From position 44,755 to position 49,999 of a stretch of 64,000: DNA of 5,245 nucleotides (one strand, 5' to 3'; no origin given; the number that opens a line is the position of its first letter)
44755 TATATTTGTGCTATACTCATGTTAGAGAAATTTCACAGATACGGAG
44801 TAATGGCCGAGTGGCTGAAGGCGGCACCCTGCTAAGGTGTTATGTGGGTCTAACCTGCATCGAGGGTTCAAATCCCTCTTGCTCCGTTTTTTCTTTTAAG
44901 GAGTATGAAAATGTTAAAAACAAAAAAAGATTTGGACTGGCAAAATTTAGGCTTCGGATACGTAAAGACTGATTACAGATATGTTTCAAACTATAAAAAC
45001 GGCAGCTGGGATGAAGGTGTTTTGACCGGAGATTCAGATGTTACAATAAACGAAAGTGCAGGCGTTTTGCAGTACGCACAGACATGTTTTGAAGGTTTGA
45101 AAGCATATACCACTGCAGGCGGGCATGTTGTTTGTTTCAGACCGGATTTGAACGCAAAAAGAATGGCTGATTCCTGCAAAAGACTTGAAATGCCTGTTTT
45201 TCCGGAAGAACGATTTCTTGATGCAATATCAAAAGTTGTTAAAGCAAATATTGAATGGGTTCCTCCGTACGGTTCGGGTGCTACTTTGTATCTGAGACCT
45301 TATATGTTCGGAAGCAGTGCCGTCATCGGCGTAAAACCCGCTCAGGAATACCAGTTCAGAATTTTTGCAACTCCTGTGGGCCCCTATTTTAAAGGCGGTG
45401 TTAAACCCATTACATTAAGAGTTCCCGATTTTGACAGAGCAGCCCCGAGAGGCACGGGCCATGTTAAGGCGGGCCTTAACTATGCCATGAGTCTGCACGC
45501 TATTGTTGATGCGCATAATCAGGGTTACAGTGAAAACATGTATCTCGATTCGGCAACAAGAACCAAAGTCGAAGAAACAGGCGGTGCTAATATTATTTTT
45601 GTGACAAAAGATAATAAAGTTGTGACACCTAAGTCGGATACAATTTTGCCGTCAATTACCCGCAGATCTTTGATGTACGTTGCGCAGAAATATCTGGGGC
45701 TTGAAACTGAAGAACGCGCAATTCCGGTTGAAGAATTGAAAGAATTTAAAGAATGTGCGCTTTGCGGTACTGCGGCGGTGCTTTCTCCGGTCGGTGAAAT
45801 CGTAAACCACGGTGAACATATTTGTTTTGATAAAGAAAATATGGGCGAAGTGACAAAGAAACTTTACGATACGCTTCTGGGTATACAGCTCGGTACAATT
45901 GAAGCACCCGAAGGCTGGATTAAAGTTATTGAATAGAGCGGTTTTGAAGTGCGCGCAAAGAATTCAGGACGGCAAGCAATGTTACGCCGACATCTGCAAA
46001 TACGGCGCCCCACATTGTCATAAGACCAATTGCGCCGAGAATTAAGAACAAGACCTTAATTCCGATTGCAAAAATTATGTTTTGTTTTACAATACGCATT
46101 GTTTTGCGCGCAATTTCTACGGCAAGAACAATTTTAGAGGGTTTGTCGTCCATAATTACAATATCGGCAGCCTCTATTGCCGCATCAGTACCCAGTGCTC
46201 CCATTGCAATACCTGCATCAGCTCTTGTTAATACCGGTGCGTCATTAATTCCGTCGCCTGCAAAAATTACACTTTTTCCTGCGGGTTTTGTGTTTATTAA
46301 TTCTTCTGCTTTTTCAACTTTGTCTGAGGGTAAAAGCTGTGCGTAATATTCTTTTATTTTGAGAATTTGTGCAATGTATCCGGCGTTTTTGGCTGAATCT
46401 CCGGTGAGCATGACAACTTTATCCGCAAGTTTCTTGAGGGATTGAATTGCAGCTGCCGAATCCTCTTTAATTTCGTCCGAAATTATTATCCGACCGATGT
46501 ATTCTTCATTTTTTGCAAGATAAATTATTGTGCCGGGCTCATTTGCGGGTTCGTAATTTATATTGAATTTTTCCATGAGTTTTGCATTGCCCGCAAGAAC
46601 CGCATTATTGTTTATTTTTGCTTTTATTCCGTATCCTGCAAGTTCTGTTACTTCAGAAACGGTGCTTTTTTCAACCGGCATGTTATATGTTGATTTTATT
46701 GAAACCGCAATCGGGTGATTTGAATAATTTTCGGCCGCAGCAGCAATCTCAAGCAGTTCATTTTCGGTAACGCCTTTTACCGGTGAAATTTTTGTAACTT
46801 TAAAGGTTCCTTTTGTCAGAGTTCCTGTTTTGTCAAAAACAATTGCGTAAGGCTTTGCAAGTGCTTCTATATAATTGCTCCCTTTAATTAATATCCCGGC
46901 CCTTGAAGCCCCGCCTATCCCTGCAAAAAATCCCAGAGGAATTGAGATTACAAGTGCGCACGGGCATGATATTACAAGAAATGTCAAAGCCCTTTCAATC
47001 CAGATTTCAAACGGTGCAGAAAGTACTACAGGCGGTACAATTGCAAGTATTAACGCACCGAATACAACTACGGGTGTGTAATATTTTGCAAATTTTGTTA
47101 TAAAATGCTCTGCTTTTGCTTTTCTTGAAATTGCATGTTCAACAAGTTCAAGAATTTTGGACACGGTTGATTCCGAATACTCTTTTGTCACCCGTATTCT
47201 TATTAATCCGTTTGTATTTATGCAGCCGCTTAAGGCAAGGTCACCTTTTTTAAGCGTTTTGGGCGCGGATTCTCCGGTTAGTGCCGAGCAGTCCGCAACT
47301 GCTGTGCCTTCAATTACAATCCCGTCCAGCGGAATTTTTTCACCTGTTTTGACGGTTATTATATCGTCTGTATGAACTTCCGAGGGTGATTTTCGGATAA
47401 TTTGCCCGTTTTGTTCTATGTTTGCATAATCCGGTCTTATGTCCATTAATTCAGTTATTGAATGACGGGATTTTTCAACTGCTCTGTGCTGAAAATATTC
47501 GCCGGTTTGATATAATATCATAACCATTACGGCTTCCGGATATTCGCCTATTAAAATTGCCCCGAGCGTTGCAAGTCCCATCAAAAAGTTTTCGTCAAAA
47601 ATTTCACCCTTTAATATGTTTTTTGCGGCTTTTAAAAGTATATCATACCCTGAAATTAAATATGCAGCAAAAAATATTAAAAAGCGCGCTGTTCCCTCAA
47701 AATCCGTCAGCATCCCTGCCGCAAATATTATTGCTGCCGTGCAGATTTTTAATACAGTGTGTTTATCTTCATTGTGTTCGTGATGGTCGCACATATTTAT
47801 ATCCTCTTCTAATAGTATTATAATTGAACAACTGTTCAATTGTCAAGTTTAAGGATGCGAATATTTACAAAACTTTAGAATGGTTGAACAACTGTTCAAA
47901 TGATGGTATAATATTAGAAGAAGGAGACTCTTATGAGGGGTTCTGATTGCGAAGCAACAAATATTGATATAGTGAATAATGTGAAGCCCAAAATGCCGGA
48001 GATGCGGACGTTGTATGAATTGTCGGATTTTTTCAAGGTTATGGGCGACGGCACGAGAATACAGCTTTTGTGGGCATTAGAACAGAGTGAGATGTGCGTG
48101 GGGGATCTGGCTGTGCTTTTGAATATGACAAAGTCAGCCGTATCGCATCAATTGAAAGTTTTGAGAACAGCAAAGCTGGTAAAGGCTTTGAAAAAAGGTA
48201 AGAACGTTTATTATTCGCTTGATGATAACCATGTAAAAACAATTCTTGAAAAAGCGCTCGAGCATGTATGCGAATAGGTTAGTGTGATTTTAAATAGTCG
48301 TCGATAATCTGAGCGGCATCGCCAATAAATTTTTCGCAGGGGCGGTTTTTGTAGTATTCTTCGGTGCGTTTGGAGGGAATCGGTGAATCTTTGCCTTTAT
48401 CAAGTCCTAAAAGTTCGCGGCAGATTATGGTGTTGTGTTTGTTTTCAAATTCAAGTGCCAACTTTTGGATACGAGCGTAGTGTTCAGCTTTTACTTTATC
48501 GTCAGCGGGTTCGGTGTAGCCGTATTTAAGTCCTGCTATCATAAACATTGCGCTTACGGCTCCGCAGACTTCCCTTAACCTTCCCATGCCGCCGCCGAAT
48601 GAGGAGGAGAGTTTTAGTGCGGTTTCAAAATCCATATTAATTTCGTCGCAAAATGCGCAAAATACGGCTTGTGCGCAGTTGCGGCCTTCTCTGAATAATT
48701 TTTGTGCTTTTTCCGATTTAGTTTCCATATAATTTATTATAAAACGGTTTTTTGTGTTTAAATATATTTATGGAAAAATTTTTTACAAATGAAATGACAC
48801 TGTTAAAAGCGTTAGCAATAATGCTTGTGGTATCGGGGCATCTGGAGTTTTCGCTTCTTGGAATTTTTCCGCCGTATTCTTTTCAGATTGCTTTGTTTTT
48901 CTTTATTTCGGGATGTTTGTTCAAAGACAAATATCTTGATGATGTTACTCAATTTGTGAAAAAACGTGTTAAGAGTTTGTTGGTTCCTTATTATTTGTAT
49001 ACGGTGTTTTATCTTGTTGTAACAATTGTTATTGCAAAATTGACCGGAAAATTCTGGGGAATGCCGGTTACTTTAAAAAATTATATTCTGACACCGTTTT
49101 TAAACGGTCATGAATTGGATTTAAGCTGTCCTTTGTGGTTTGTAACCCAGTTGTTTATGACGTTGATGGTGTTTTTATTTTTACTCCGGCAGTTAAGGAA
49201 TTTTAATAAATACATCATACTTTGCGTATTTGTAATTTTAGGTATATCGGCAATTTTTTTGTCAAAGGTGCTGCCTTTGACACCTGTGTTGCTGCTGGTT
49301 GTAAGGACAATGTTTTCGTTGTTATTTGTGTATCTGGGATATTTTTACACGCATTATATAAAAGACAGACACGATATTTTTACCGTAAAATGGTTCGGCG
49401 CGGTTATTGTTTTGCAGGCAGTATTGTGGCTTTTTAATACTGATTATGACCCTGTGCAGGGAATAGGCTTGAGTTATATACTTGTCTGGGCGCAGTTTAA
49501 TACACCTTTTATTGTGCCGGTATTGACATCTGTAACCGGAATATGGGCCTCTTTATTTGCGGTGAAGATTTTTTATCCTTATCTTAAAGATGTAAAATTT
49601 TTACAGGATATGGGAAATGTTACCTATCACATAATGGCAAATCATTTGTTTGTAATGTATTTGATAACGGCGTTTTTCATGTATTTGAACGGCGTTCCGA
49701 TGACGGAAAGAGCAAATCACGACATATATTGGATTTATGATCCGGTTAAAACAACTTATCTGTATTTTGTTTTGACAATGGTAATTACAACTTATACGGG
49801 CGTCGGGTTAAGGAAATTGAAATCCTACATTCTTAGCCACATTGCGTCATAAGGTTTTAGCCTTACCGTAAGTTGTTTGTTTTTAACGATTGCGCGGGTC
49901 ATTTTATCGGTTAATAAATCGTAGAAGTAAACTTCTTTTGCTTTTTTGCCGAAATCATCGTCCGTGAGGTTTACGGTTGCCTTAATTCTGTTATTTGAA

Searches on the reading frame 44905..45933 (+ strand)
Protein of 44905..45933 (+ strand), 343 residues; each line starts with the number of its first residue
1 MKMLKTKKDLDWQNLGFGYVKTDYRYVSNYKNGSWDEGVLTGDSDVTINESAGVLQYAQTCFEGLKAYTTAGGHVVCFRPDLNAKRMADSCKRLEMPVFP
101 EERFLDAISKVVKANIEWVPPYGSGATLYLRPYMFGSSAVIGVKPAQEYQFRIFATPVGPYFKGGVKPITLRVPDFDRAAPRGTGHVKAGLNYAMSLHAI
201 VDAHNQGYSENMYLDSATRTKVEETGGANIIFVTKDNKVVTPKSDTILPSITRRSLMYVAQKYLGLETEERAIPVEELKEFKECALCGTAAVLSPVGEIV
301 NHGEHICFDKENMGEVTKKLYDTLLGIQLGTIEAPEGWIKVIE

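Call 112: search_protein_families(library=pfam, proteins=[window:44905-45933:+], max_evalue=0.001)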
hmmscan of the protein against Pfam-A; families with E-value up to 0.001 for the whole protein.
window:44905-45933:+ (343 aa): 1 family
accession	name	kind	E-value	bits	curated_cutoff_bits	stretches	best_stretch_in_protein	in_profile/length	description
PF01063.24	Aminotran_4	-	1.6e-35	123.4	28.5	1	61-299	2-223/223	Amino-transferase class IV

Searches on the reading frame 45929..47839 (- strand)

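Call 113: search_protein_families(library=pfam, proteins=[window:45929-47839:-], max_evalue=0.001)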
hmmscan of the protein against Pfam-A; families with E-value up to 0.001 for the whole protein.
window:45929-47839:- (637 aa): 3 families
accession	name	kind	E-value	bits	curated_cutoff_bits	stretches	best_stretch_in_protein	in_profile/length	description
PF00122.25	E1-E2_ATPase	-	8.6e-46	156.2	28.1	1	135-313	3-180/181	E1-E2 ATPase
PF00702.32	Hydrolase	-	5.2e-25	89.4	26.4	1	332-541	3-191/191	haloacid dehalogenase-like hydrolase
PF08282.18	Hydrolase_3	-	2.5e-05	24.6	20.9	1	426-563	111-244/255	haloacid dehalogenase-like hydrolase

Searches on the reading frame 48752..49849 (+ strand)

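Call 113: search_protein_families(library=pfam, proteins=[window:48752-49849:+], max_evalue=0.001)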
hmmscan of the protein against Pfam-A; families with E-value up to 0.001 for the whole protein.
window:48752-49849:+ (366 aa): 1 family
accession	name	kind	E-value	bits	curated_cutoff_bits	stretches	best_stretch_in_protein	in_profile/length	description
PF01757.29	Acyl_transf_3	-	9.7e-17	61.4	31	1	14-347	3-322/326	Acyltransferase domain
